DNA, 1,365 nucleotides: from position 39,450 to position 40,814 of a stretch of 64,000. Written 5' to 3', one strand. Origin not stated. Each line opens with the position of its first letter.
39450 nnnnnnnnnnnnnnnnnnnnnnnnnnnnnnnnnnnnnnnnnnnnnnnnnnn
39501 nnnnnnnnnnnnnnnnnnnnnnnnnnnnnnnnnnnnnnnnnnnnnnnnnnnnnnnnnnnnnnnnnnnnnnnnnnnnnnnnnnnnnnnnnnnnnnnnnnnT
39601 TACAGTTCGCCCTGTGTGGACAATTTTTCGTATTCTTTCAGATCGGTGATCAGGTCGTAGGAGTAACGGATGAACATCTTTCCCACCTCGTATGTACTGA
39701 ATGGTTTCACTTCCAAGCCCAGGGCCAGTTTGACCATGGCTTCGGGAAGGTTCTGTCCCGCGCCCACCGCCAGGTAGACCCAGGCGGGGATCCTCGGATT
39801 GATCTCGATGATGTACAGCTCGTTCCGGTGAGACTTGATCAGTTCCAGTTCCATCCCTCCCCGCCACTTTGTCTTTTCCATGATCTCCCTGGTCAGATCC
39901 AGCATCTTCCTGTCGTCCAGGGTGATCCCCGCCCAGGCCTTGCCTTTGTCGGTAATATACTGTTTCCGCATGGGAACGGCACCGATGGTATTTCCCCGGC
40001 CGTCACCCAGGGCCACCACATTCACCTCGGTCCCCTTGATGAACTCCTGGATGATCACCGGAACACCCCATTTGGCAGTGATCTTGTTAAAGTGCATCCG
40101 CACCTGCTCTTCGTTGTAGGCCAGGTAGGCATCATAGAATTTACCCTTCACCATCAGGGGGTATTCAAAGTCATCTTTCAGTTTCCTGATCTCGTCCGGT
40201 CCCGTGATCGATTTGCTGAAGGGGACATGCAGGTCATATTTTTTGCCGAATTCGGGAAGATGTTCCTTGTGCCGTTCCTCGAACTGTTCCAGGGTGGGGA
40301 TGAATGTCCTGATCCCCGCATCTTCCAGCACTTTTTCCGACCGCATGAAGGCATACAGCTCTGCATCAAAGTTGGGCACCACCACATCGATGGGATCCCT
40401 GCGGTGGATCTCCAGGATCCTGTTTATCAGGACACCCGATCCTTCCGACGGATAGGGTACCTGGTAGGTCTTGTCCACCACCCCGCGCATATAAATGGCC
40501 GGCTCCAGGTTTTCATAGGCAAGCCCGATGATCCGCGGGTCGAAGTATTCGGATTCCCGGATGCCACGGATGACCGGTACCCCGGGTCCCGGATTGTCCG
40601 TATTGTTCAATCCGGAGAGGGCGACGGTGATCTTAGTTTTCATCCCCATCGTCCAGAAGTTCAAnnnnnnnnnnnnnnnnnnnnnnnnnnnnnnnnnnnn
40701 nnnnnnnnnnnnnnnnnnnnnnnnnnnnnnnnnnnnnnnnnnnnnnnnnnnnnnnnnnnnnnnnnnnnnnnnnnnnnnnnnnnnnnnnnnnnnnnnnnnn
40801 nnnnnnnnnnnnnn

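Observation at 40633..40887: Stand-alone PqqD-like protein with an acidic C-terminal tail, translationally coupled to an ATP-grasp ligase: carrier or substrate rather than RiPP chaperone?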

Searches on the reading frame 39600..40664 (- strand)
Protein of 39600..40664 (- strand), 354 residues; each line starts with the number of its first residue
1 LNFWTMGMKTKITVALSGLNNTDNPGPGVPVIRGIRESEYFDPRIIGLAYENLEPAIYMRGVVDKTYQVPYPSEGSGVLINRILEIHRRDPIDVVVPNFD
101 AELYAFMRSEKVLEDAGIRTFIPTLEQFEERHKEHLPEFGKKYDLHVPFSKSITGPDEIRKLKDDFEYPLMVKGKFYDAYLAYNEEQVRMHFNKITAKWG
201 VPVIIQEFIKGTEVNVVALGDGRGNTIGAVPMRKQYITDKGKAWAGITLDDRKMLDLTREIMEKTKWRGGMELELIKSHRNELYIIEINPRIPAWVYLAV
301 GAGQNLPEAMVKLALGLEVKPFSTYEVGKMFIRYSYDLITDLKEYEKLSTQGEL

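Call 3: search_protein_families(library=pfam, proteins=[window:39600-40664:-], max_evalue=0.01)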
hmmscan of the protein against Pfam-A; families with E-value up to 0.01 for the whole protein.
window:39600-40664:- (354 aa): 5 families
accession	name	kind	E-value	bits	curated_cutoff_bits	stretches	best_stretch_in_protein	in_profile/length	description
PF15632.11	ATPgrasp_Ter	-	4.9e-11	43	29.1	1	202-319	4-113/131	ATP-grasp in the biosynthetic pathway with Ter operon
PF02655.19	ATP-grasp_3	-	2.3e-08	34.7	23.2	1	198-292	62-157/160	ATP-grasp domain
PF02786.22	CPSase_L_D2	-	0.00019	21.5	19.8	1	153-318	22-207/211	Carbamoyl-phosphate synthase L chain, ATP binding domain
PF21360.3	PylC-like_N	-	0.00037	21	27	1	44-119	24-94/96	PylC-like, N-terminal domain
PF02222.28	ATP-grasp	-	0.0012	19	27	1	141-291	4-162/179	ATP-grasp domain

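Call 4: search_protein_families(library=ncbifam, proteins=[window:39600-40664:-], max_evalue=0.01)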
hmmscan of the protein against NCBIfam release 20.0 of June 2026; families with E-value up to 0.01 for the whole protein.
window:39600-40664:- (354 aa): 12 families
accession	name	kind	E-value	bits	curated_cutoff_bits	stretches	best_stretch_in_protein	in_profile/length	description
NF009405.0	PRK12767.1-4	equivalog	1.9e-28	99.4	390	1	44-342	28-317/320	carbamoyl phosphate synthase-like protein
NF009406.0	PRK12767.1-5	equivalog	1.9e-19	69.9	271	1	43-314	28-293/327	carbamoyl phosphate synthase-like protein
NF009403.0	PRK12767.1-2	equivalog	7.8e-16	58.2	286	1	44-266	23-240/342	carbamoyl phosphate synthase-like protein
NF005315.0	PRK06849.1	equivalog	1.1e-15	57.6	406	1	63-293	48-277/389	hypothetical protein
NF009402.0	PRK12767.1-1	equivalog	1.7e-14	53.4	218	1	29-324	17-309/329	carbamoyl phosphate synthase-like protein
NF009404.0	PRK12767.1-3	equivalog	1.8e-14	53.4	316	1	64-328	44-321/344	carbamoyl phosphate synthase-like protein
TIGR01369.1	CPSaseII_lrg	equivalog_domain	1.8e-08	32.5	1027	1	80-323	618-873/1052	carbamoyl-phosphate synthase (glutamine-hydrolyzing) large subunit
NF003671.0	PRK05294.1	equivalog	4.1e-07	28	599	1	123-317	659-864/1058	carbamoyl-phosphate synthase large subunit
NF053643.1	Ddl_archaea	equivalog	1.7e-06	27.3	500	1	138-316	112-297/367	putative pseudomurein biosynthesis ATP-grasp protein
NF040722.1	MfnD_Meth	equivalog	2.8e-06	27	400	1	203-315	161-273/288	tyramine--L-glutamate ligase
TIGR00877.1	purD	equivalog_domain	0.0011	17.9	288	1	82-223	55-205/425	phosphoribosylamine--glycine ligase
NF002378.0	PRK01372.1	subfamily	0.0027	16.5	243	1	143-289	111-268/305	D-alanine--D-alanine ligase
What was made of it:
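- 39600..40643 (-): ATP-grasp ligase, 347 aa, from an uncharacterised family (ATPgrasp_Ter / ATP-grasp_3 / PRK12767-like). Pfam and NCBIfam (calls 3, 4).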

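Call 7: find_related_loci(query=window:39600-40643:-, collection=genome_contigs, flank=10000)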
Query window:39600-40643:- (347 aa) in genome_contigs; peptide patterns used: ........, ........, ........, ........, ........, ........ (x = any residue, [..] = any of these).
354 stretches matched a pattern; 323 encode a relative of the query (tblastn E <= 1e-3); the best 80 are kept; 80 distinct loci.
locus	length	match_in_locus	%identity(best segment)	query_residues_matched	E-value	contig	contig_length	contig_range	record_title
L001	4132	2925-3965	99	1-347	0e+0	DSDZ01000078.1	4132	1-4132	MAG TPA_asm: Bacteroides sp. isolate SpSt-1230 Ga0116197_1002032, whole genome shotgun sequence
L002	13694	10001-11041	89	1-347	0e+0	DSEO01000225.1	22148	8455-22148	MAG TPA_asm: Bacteroides sp. isolate SpSt-1244 Ga0116196_1000085, whole genome shotgun sequence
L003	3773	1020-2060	87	1-347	0e+0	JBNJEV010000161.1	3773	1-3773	MAG: Bacteroidota bacterium isolate Y23_0dBSd1.bin.109 NODE_27585_length_3773_cov_20.581927, whole genome shotgun sequen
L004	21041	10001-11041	85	1-347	0e+0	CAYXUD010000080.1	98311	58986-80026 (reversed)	MAG TPA_asm: uncultured Bacteroides sp. isolate SRP185410_co1_383 genome assembly, contig: k141_2357847, whole genome sh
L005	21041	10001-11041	85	1-347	0e+0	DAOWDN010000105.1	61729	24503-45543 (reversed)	MAG TPA_asm: Bacteroidia bacterium isolate CSMAG_1914 CSMAG_1914_k141_2655727_length_61729_cov_18.2271, whole genome sho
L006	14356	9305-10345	84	1-347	0e+0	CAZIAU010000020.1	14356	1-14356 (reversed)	MAG TPA_asm: uncultured Bacteroides sp. isolate binchicken_co150_65 genome assembly, contig: NODE_9628_length_14356_cov_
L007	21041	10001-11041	84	1-347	0e+0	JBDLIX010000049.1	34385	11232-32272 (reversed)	MAG: Bacteroidota bacterium isolate MAG062 MAG062_49, whole genome shotgun sequence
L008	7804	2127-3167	84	1-347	0e+0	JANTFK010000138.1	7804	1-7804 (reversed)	MAG: Bacteroidales bacterium isolate bin100107 c_000000010936, whole genome shotgun sequence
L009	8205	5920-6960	84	1-347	0e+0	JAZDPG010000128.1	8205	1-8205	MAG: Bacteroidota bacterium isolate MEGAHIT-group-0.823 k141_15957651, whole genome shotgun sequence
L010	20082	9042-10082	84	1-347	0e+0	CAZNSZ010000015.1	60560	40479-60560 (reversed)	MAG TPA_asm: uncultured Bacteroides sp. isolate binchicken_co176_102 genome assembly, contig: NODE_118_length_60560_cov_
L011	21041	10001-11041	84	1-347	0e+0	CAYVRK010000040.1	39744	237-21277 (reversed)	MAG TPA_asm: uncultured Bacteroides sp. isolate binchicken_co151_283 genome assembly, contig: NODE_1247_length_39744_cov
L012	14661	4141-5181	83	1-347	0e+0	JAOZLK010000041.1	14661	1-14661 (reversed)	MAG: Bacteroidales bacterium isolate GMC10.metabat2.103 NODE_2758_length_14661_cov_8.290155, whole genome shotgun sequen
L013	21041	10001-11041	82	1-347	0e+0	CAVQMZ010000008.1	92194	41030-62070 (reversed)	MAG: uncultured Bacteroidetes bacterium isolate MFD03804.bin.1.160 genome assembly, contig: contig_26226, whole genome s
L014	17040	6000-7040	82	1-347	0e+0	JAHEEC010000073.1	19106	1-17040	MAG: Bacteroidetes bacterium isolate Ww252 NODE_4486_length_19106_cov_8.212484, whole genome shotgun sequence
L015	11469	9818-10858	82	1-347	0e+0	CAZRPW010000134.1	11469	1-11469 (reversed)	MAG TPA_asm: uncultured Bacteroides sp. isolate binchicken_co42_498 genome assembly, contig: NODE_9014_length_11469_cov_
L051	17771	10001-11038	71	2-347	1e-172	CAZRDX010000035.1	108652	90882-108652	MAG TPA_asm: uncultured Rikenellaceae bacterium isolate binchicken_co219_78 genome assembly, contig: k141_1618216, whole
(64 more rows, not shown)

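Call 17: search_solved_structures(query=window:39600-40643:-, max_evalue=0.01, show_alignments=1)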
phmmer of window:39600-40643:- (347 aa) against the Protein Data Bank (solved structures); distinct sequences matched with E-value up to 0.01: 0.

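Call 23: search_solved_structures(query=A1, max_evalue=0.1, show_alignments=1)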
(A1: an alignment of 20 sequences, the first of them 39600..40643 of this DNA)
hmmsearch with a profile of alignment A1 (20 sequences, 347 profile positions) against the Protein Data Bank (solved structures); distinct sequences matched with E-value up to 0.1: 14.
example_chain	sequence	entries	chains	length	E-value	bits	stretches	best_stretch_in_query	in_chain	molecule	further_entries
1a9x_A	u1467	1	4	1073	1.1e-10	44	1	117-297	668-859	CARBAMOYL PHOSPHATE SYNTHETASE (LARGE CHAIN)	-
1ce8_A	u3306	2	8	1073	2.1e-10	43.1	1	117-297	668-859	PROTEIN (CARBAMOYL-PHOSPHATE SYNTHASE) | carbamoyl phosphate synthetase large chain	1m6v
1bxr_A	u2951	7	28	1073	2.1e-10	43.1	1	117-297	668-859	CARBAMOYL-PHOSPHATE SYNTHASE | CARBAMOYL PHOSPHATE SYNTHETASE: LARGE SUBUNIT | CARBAMOYL PHOSPHATE SYNTHETASE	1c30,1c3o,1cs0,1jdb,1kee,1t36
2pn1_A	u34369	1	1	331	3.3e-07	32.6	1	50-318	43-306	Carbamoylphosphate synthase large subunit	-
3lp8_A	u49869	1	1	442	0.002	20.2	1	78-240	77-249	Phosphoribosylamine-glycine ligase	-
2yl2_A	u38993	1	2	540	0.0041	19.1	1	147-313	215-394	ACETYL-COA CARBOXYLASE 1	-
3orq_A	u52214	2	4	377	0.0061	18.6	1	131-284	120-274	N5-Carboxyaminoimidazole ribonucleotide synthetase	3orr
3va7_A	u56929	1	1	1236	0.0092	18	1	131-287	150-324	KLLA0E08119p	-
5i8i_A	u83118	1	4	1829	0.017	17.1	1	131-287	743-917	Urea Amidolyase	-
8xkz_C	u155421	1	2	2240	0.03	16.3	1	148-313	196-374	Acetyl-CoA carboxylase 1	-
6g2i_D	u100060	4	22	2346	0.032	16.2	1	148-313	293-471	Acetyl-CoA carboxylase 1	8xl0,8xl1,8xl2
6g2d_B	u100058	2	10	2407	0.033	16.1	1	148-313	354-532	Acetyl-CoA carboxylase 1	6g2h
7s5u_A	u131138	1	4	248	0.034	16.1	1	91-148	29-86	Kinesin-like protein Klp61F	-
8j4z_E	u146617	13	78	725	0.091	14.7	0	25-287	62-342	Methylcrotonoyl-CoA carboxylase subunit alpha, mitochondrial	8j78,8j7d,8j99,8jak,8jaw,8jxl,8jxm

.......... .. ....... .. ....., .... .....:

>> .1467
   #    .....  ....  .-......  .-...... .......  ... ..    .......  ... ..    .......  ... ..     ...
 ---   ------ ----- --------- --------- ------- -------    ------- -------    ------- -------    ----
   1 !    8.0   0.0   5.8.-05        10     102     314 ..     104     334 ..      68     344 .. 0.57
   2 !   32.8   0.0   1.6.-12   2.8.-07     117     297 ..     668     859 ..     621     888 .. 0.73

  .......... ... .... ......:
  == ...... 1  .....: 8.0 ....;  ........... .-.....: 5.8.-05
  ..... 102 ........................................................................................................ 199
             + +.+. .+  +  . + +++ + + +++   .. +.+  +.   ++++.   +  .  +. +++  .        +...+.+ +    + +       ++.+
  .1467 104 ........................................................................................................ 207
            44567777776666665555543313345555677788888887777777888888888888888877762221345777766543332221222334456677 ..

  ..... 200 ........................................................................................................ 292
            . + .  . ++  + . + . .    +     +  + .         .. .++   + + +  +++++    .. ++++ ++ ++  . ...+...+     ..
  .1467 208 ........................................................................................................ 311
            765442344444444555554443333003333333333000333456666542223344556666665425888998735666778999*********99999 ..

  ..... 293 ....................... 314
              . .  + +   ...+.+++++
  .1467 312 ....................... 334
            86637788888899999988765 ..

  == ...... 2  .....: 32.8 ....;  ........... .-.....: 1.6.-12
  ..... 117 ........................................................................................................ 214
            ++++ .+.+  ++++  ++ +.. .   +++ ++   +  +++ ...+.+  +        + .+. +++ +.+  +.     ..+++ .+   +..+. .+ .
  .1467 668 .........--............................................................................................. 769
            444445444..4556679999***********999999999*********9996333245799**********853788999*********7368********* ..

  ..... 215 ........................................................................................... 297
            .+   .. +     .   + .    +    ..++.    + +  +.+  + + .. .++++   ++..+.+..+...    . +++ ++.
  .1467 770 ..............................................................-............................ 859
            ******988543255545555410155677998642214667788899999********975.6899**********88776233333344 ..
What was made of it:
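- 39600..40643 (-): No PDB hit by sequence (call 17); profile hits only to CPS and 2pn1 (call 23).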

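Call 39: search_protein_representatives(protein=window:39600-40643:-)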
Query: 347 residues. Proteins with E-value up to 0.001 (for the whole library): 2948; up to 1e-10: 824; up to 1e-30: 219. The best 150 are listed.
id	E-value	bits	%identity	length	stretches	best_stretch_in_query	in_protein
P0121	7.3e-125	432.8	71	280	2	198-347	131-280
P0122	7.0e-106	370.4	49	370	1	4-344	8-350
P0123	8.0e-105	366.9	46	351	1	2-347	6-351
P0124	3.4e-104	364.9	32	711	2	7-333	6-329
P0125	8.4e-103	360.3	48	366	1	5-345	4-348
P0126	2.7e-100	352.0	45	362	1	4-347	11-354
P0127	8.7e-100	350.4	49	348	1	5-342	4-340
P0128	4.2e-99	348.1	45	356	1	2-342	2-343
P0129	1.9e-98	345.9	80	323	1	139-330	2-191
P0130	2.3e-97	342.4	67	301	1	128-347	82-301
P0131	2.1e-95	336.0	43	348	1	2-342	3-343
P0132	1.5e-94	333.1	52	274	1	77-347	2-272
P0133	3.7e-93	328.5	45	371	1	4-346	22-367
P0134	3.1e-92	325.5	45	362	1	4-344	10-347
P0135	3.7e-92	325.3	43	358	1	3-347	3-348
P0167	9.1e-74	264.8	40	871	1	4-346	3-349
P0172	1.1e-70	254.7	30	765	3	36-313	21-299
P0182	1.0e-65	238.3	27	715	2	4-326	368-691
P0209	1.7e-56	208.0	30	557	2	4-345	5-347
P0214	2.3e-55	204.3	34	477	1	6-338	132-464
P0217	6.8e-55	202.7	31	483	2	3-332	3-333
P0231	3.6e-52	193.8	31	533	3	109-346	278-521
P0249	4.1e-47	177.1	28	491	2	7-345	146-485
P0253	2.8e-46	174.4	28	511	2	5-345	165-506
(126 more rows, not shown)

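Call 40: search_protein_families(library=pfam, proteins=[P0167, P0214, P0249, P0253, P0231, P0209, P0217, P0124, P0182, P0172], max_evalue=0.001)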
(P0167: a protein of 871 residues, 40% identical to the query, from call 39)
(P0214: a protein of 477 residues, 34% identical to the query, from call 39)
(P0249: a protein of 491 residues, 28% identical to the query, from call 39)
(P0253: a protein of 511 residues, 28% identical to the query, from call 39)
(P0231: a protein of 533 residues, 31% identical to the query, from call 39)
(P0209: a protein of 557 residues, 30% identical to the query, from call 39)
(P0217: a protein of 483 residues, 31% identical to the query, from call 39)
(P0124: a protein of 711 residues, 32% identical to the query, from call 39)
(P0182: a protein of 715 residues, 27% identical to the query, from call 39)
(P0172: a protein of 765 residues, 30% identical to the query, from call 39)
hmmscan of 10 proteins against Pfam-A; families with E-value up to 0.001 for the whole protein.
P0167 (871 aa): 4 families
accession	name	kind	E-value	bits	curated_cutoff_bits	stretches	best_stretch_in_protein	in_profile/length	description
PF02784.22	Orn_Arg_deC_N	-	1.5e-28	100.3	23.4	1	474-720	13-245/247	Pyridoxal-dependent decarboxylase, pyridoxal binding domain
PF15632.11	ATPgrasp_Ter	-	1.8e-09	37.9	29.1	1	198-315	5-113/131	ATP-grasp in the biosynthetic pathway with Ter operon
PF00278.28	Orn_DAP_Arg_deC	-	1.1e-08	35.7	23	1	721-810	4-95/95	Pyridoxal-dependent decarboxylase, C-terminal sheet domain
PF01168.26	Ala_racemase_N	-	8.8e-05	22.8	24.1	1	505-642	47-174/220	Alanine racemase, N-terminal domain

P0214 (477 aa): 4 families
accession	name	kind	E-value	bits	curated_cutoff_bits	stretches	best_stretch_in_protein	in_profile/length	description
PF05402.18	PqqD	-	3.9e-14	53.2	23.4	1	14-76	3-65/67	Coenzyme PQQ synthesis protein D (PqqD)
PF15632.11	ATPgrasp_Ter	-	3.9e-11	43.3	29.1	1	320-437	4-112/131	ATP-grasp in the biosynthetic pathway with Ter operon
PF02655.19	ATP-grasp_3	-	3e-06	27.8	23.2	1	307-411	53-157/160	ATP-grasp domain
PF02786.22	CPSase_L_D2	-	0.00048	20.1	19.8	0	376-438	145-208/211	Carbamoyl-phosphate synthase L chain, ATP binding domain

P0249 (491 aa): 3 families
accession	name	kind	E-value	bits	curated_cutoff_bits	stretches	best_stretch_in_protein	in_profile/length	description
PF15632.11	ATPgrasp_Ter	-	3.1e-14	53.3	29.1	2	13-99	39-123/131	ATP-grasp in the biosynthetic pathway with Ter operon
PF02655.19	ATP-grasp_3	-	4.2e-05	24.1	23.2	0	322-426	57-157/160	ATP-grasp domain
PF02786.22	CPSase_L_D2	-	0.00025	21.1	19.8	0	392-426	146-180/211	Carbamoyl-phosphate synthase L chain, ATP binding domain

P0253 (511 aa): 3 families
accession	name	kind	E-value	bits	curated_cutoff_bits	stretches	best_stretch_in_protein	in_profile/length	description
PF15632.11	ATPgrasp_Ter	-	2.7e-15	56.7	29.1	2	356-487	4-126/131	ATP-grasp in the biosynthetic pathway with Ter operon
PF02655.19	ATP-grasp_3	-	1.1e-08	35.8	23.2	1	353-449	59-159/160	ATP-grasp domain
PF02786.22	CPSase_L_D2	-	4.3e-05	23.6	19.8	0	413-448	146-181/211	Carbamoyl-phosphate synthase L chain, ATP binding domain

P0231 (533 aa): 4 families
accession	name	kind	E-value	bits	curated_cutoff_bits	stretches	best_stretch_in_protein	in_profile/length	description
PF15632.11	ATPgrasp_Ter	-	2.4e-16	60.1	29.1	2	363-487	2-117/131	ATP-grasp in the biosynthetic pathway with Ter operon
PF02786.22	CPSase_L_D2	-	3.1e-10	40.3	19.8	0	12-72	147-208/211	Carbamoyl-phosphate synthase L chain, ATP binding domain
PF02222.28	ATP-grasp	-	9.2e-05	22.6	27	0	302-374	3-78/179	ATP-grasp domain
PF13549.11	ATP-grasp_5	-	0.00045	20.1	27.6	1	300-338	17-55/221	ATP-grasp domain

P0209 (557 aa): 3 families
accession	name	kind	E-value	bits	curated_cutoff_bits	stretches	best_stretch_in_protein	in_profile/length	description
PF15632.11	ATPgrasp_Ter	-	5e-09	36.5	29.1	1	198-316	6-115/131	ATP-grasp in the biosynthetic pathway with Ter operon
PF02786.22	CPSase_L_D2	-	4.6e-07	30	19.8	1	248-287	141-180/211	Carbamoyl-phosphate synthase L chain, ATP binding domain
PF21360.3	PylC-like_N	-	6e-07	30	27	0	420-471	44-94/96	PylC-like, N-terminal domain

P0217 (483 aa): 3 families
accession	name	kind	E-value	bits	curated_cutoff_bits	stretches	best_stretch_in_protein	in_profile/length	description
PF07478.18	Dala_Dala_lig_C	-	2.1e-06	27.8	24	1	153-228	29-107/204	D-ala D-ala ligase C-terminus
PF02786.22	CPSase_L_D2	-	7.1e-06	26.1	19.8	1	142-286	20-180/211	Carbamoyl-phosphate synthase L chain, ATP binding domain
PF15632.11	ATPgrasp_Ter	-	9.5e-06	25.9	29.1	1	197-311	6-111/131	ATP-grasp in the biosynthetic pathway with Ter operon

P0124 (711 aa): 3 families
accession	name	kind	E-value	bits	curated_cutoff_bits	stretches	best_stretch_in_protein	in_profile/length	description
PF15632.11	ATPgrasp_Ter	-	1.7e-26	93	29.1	2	555-684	4-125/131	ATP-grasp in the biosynthetic pathway with Ter operon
PF02655.19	ATP-grasp_3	-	2.3e-11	44.5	23.2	1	551-645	63-157/160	ATP-grasp domain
PF21360.3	PylC-like_N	-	0.00037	21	27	0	426-474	47-95/96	PylC-like, N-terminal domain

P0182 (715 aa): 2 families
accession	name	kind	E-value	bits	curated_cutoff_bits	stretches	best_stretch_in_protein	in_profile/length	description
PF02655.19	ATP-grasp_3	-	3.2e-07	31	23.2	1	553-653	56-159/160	ATP-grasp domain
PF15632.11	ATPgrasp_Ter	-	7.5e-07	29.4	29.1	1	639-689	74-124/131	ATP-grasp in the biosynthetic pathway with Ter operon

P0172 (765 aa): 4 families
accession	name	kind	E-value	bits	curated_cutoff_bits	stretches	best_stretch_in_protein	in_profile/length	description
PF15632.11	ATPgrasp_Ter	-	1.2e-18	67.6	29.1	2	181-299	5-112/131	ATP-grasp in the biosynthetic pathway with Ter operon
PF02786.22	CPSase_L_D2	-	1.3e-07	31.8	19.8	0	131-271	24-180/211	Carbamoyl-phosphate synthase L chain, ATP binding domain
PF02655.19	ATP-grasp_3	-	7.2e-06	26.6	23.2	0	177-271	63-157/160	ATP-grasp domain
PF13549.11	ATP-grasp_5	-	0.00011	22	27.6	0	120-156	21-57/221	ATP-grasp domain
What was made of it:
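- On BtrI/BtrJ/BtrK-type carrier pathway: An ATP-grasp~decarboxylase fusion exists (call 40).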

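Call 42: find_homologous_proteins(query=P0122, max_evalue=1e-20)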
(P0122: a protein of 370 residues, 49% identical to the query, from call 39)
Query P0122 (370 aa): 4832 proteins with E <= 1e-20 among 8000 candidates; the best 120 are listed.
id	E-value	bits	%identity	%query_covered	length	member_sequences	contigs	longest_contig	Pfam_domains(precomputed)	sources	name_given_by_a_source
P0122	4.8e-250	847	100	100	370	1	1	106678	PF15632.12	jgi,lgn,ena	-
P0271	4.4e-116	406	55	91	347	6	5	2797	PF15632.12,PF02655.20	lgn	-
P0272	2.1e-115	404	55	91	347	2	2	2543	PF15632.12,PF02655.20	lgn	-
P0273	1.2e-114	401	53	91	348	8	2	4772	PF15632.12,PF02655.20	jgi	jgi:carbamoyl-phosphate synthase large subunit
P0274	2.6e-114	400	51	93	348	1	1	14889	PF15632.12,PF02655.20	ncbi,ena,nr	ncbi:MAG TPA: ATP-grasp domain-containing protein [Tenuifilaceae bacterium]|nr:ATP-grasp domain-cont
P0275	3.5e-114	400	51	93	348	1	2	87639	PF15632.12,PF02655.20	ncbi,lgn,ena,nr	ncbi:MAG TPA: ATP-grasp domain-containing protein [Tenuifilaceae bacterium]|nr:ATP-grasp domain-cont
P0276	3.6e-114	400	51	93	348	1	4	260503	PF15632.12,PF02655.20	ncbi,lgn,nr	ncbi:MAG: ATP-grasp domain-containing protein [Bacteroidales bacterium]|nr:ATP-grasp domain-containi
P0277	3.8e-114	400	51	93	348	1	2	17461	PF15632.12,PF02655.20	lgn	-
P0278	4.9e-114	399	51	93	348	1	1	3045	PF15632.12,PF02655.20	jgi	-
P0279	5.5e-114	399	54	91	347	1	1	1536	PF15632.12,PF02655.20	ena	-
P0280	2.3e-113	397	55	91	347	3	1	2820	PF15632.12,PF02655.20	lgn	-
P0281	4.3e-113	396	51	95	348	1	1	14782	PF15632.12,PF02655.20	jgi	jgi:carbamoyl-phosphate synthase large subunit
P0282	1.2e-112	395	53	90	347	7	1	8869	PF15632.12,PF02655.20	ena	-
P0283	4.1e-112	393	50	95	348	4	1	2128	PF15632.12,PF02655.20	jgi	jgi:carbamoyl-phosphate synthase large subunit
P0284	5.2e-112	393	51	93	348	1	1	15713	PF15632.12,PF02655.20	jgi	jgi:carbamoyl-phosphate synthase large subunit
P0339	4.3e-110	386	52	90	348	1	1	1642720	PF15632.12,PF02655.20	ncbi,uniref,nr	ncbi:ATP-grasp domain-containing protein [Polaribacter sp. Hel1_85]|uniref:ATP-grasp domain-containi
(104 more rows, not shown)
